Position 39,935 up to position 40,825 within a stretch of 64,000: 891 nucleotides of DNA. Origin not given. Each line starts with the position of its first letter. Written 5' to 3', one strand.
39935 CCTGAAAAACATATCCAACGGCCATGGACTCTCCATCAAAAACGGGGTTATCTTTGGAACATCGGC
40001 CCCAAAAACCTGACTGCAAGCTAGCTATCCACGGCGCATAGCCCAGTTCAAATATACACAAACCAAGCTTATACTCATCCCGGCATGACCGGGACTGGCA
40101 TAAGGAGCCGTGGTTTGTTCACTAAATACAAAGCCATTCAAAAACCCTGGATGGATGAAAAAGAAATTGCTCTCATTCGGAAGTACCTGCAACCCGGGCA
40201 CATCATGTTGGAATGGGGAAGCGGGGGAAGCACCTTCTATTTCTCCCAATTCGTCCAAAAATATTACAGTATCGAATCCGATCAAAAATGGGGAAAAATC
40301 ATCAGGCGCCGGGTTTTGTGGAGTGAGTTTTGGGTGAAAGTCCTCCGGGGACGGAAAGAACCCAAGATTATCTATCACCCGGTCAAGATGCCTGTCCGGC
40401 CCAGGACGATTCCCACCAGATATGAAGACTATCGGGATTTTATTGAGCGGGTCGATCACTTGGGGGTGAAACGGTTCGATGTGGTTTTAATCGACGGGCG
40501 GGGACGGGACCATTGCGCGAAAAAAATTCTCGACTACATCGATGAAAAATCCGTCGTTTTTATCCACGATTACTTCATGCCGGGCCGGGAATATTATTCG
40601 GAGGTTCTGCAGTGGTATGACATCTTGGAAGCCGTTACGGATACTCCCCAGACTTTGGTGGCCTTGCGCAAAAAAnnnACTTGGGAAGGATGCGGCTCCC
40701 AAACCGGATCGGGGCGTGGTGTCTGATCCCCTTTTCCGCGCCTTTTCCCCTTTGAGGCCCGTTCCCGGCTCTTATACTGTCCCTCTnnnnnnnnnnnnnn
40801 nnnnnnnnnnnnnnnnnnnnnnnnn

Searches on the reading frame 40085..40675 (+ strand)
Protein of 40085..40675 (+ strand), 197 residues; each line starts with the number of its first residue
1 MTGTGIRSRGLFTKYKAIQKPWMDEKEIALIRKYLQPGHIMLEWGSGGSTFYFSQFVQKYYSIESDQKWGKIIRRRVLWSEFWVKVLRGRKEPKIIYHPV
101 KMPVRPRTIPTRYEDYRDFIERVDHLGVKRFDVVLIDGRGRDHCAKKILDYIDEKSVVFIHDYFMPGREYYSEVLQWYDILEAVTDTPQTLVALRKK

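Call 12: search_protein_families(library=pfam, proteins=[window:40085-40675:+], max_evalue=0.01)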
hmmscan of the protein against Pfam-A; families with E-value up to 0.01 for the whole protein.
window:40085-40675:+ (197 aa): 1 family
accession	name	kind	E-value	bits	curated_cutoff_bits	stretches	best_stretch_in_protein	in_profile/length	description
PF13578.12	Methyltransf_24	-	0.00043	21.6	26.3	1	42-163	1-105/105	Methyltransferase domain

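Call 65: search_protein_families(library=pfam, proteins=[window:40085-40675:+], max_evalue=0.1)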
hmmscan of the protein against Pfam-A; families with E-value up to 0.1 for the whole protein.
window:40085-40675:+ (197 aa): 1 family
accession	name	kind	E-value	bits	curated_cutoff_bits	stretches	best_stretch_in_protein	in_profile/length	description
PF13578.12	Methyltransf_24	-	0.00043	21.6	26.3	1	42-163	1-105/105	Methyltransferase domain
